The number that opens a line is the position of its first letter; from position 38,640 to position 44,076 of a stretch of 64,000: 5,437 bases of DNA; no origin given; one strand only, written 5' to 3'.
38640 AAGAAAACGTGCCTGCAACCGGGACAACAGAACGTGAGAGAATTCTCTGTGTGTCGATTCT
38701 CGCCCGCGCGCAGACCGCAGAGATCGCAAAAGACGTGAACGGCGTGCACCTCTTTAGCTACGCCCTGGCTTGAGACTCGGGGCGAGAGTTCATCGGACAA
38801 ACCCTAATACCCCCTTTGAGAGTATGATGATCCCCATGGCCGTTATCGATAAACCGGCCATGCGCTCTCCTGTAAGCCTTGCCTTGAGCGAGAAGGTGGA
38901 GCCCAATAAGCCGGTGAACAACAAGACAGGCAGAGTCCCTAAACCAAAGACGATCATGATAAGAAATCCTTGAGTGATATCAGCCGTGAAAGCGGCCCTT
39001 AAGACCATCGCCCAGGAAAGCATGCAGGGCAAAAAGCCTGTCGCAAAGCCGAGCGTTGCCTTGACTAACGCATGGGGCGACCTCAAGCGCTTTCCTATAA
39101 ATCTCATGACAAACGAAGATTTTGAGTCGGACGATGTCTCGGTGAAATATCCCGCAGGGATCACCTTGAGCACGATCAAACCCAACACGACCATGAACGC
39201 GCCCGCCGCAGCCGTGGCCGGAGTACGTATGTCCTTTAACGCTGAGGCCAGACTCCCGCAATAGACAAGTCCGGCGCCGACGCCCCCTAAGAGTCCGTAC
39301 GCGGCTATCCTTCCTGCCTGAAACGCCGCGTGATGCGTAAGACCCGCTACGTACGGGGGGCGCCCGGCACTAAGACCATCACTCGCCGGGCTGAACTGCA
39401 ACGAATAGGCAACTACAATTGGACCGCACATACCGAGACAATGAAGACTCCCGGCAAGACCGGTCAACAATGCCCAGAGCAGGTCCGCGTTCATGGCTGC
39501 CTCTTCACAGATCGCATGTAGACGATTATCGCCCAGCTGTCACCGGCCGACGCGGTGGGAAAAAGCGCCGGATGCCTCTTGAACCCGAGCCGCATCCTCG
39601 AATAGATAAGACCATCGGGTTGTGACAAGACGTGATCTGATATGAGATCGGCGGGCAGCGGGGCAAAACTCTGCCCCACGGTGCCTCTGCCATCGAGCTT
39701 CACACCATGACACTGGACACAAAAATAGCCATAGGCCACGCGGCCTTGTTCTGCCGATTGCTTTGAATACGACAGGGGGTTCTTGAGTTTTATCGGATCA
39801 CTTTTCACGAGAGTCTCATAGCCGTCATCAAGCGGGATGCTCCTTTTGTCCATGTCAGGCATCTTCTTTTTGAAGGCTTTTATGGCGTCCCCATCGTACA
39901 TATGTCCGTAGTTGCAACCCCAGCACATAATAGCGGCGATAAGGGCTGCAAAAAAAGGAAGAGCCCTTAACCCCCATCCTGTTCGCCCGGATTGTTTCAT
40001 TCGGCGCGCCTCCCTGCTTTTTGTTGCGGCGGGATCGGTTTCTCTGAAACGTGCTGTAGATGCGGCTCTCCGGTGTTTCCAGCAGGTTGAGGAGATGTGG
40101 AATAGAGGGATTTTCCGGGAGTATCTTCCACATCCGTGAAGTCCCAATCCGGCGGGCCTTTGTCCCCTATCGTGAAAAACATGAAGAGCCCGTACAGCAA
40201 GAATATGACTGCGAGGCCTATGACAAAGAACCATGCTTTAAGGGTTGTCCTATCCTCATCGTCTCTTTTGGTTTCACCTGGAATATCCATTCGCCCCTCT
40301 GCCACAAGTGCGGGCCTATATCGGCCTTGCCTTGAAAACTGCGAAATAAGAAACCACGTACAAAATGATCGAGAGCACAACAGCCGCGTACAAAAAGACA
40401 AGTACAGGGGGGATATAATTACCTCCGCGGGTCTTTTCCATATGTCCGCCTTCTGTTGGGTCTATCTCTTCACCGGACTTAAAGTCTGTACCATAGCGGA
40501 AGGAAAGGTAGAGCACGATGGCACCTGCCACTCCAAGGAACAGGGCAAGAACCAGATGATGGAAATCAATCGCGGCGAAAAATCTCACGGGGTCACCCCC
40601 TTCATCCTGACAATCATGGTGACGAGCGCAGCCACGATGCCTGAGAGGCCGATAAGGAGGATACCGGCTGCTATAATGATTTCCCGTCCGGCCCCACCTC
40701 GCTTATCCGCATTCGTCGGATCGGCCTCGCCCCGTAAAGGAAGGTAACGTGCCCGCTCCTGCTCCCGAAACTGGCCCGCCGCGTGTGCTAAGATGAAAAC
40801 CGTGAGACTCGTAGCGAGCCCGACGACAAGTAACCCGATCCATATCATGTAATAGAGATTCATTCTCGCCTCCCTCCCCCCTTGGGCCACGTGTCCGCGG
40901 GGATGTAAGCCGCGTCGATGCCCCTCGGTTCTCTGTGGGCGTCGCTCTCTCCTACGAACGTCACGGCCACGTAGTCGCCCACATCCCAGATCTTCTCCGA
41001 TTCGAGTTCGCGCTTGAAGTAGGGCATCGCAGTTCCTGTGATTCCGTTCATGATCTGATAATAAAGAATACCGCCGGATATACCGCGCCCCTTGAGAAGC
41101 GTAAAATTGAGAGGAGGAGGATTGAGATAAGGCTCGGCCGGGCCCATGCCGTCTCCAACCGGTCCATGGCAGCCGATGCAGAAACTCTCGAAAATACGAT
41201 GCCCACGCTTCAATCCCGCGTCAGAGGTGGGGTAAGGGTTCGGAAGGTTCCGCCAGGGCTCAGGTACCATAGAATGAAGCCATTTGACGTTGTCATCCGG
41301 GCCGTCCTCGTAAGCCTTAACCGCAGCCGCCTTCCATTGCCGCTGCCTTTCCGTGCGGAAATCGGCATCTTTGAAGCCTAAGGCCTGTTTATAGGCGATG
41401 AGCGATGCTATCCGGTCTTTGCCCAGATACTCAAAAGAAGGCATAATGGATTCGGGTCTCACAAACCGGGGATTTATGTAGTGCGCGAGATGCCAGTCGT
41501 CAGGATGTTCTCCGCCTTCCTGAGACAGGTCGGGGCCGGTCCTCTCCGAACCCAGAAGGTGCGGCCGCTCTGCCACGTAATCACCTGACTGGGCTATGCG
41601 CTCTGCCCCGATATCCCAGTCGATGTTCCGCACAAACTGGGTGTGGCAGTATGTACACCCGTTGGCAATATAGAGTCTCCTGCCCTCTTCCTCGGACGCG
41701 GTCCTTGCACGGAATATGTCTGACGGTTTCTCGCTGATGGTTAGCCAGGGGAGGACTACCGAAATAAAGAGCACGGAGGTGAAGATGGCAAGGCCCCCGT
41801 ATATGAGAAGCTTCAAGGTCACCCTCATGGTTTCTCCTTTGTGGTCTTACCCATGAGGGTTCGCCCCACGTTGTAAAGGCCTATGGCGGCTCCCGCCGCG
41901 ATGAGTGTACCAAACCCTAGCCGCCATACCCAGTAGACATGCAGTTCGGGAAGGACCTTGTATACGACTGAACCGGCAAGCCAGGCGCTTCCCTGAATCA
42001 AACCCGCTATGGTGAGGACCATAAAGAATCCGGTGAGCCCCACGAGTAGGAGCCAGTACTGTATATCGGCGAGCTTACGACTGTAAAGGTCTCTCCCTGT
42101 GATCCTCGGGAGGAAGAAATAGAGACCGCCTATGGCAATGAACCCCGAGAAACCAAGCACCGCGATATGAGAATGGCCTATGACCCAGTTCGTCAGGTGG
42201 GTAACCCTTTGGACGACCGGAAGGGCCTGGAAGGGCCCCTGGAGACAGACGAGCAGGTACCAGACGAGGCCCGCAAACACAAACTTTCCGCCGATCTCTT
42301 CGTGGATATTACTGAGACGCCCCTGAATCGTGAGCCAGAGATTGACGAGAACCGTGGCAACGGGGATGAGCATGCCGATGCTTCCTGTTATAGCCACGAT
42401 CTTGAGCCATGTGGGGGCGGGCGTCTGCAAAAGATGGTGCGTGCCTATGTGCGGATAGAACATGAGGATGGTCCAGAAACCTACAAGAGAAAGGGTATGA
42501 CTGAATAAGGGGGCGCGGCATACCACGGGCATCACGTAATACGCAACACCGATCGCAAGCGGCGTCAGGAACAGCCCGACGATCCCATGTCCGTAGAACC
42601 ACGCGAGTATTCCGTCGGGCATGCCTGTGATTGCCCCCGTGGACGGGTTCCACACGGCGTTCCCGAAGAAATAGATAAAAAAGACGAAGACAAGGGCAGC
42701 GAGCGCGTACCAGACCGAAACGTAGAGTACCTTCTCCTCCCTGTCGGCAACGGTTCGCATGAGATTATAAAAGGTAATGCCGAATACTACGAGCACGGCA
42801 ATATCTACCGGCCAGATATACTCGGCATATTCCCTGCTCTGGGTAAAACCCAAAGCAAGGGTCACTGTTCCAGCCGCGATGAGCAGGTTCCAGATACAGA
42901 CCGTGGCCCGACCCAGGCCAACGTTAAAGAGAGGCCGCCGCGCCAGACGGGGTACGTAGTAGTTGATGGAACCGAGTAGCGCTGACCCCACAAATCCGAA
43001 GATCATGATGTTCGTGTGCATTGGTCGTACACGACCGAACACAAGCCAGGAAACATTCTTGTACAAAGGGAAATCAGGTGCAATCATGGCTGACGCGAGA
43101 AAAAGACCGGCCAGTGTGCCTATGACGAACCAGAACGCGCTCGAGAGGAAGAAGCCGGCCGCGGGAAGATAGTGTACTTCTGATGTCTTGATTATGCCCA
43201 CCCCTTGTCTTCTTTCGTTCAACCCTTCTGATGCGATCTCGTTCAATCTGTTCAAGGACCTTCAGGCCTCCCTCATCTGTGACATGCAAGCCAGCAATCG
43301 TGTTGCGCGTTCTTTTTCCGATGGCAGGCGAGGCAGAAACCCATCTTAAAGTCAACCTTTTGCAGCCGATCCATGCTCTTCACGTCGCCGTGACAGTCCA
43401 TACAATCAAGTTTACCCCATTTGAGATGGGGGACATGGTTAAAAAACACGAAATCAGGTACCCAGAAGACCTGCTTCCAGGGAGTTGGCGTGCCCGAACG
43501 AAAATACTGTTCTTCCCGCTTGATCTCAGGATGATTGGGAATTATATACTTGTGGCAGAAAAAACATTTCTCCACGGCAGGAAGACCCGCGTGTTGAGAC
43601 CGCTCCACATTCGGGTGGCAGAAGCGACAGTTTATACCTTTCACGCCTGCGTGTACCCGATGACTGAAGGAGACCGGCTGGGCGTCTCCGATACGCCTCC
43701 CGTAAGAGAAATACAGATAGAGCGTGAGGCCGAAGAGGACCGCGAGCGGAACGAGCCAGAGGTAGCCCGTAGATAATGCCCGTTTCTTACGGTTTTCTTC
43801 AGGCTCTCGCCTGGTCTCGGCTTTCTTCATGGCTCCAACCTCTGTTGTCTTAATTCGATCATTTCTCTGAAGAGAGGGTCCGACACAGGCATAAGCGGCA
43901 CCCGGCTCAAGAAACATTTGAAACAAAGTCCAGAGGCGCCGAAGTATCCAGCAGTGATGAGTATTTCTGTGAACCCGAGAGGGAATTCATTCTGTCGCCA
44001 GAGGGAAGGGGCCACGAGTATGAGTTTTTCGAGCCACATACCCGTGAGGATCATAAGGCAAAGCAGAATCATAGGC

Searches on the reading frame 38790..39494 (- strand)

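Call 15: search_protein_families(library=pfam, proteins=[window:38790-39494:-], max_evalue=0.000001)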
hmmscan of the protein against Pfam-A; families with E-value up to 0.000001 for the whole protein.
window:38790-39494:- (234 aa): 1 family
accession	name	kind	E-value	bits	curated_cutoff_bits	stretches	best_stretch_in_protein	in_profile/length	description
PF13386.12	DsbD_2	-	3e-38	132.2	24.9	1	8-222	2-198/199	Cytochrome C biogenesis protein transmembrane region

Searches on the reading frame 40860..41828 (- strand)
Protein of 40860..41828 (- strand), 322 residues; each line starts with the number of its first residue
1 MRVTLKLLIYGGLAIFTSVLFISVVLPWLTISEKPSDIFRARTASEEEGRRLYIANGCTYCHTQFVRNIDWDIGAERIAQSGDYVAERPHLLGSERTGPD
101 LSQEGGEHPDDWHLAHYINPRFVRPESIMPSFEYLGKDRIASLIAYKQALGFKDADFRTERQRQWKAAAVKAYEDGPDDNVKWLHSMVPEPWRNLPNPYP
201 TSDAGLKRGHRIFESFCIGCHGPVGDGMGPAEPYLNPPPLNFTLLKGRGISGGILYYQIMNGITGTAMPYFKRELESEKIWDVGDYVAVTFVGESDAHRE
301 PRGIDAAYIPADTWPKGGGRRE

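Call 15: search_protein_families(library=pfam, proteins=[window:40860-41828:-], max_evalue=0.000001)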
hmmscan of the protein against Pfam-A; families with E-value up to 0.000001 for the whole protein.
window:40860-41828:- (322 aa): 3 families
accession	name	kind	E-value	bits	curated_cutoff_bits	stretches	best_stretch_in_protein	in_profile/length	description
PF02433.20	FixO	-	1.2e-30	107.1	29.6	1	24-151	26-156/219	Cytochrome C oxidase, mono-heme subunit/FixO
PF13442.11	Cytochrome_CBB3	-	1.9e-13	50.9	27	1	206-287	3-68/68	Cytochrome C oxidase, cbb3-type, subunit III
PF00034.26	Cytochrom_C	-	1.6e-11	45.8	21.3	0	207-288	2-87/90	Cytochrome c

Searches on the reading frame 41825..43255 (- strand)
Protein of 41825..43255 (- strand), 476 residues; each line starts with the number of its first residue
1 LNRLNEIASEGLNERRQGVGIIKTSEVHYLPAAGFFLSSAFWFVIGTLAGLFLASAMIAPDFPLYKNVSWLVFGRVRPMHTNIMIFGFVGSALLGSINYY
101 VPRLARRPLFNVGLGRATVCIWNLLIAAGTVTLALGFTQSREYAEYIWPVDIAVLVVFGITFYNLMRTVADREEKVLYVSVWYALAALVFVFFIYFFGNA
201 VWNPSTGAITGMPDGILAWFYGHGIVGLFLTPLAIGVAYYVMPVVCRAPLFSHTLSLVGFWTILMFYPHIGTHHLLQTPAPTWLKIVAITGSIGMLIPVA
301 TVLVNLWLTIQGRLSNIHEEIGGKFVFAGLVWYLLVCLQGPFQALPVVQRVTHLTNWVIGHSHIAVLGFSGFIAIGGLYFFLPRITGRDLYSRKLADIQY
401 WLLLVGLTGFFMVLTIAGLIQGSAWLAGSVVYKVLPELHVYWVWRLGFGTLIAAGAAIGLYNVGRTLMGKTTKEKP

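Call 15: search_protein_families(library=pfam, proteins=[window:41825-43255:-], max_evalue=0.000001)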
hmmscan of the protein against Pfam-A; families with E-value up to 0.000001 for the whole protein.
window:41825-43255:- (476 aa): 1 family
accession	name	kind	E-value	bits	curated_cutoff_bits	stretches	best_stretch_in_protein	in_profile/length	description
PF00115.25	COX1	-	6.2e-79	266.3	34.8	1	34-450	5-435/436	Cytochrome C and Quinol oxidase polypeptide I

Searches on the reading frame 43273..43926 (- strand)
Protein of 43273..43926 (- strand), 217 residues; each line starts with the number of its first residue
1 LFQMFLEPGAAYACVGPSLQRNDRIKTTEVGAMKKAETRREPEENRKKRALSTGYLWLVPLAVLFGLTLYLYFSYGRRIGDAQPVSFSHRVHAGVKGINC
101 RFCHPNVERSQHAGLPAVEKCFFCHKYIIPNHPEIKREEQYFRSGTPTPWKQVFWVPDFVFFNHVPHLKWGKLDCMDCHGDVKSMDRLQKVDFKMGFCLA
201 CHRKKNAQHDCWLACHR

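Call 69: search_protein_families(library=pfam, proteins=[window:43273-43926:-], max_evalue=0.0001)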
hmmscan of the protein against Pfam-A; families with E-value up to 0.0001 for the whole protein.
window:43273-43926:- (217 aa): 2 families
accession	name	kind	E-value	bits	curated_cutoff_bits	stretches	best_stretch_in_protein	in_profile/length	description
PF14522.11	Cytochrome_C7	-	9.8e-08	32.2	24.8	0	161-216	2-66/67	Cytochrome c7 and related cytochrome c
PF02085.21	Cytochrom_CIII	-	4.2e-06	27.5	22.9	0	82-127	18-55/101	Class III cytochrome C family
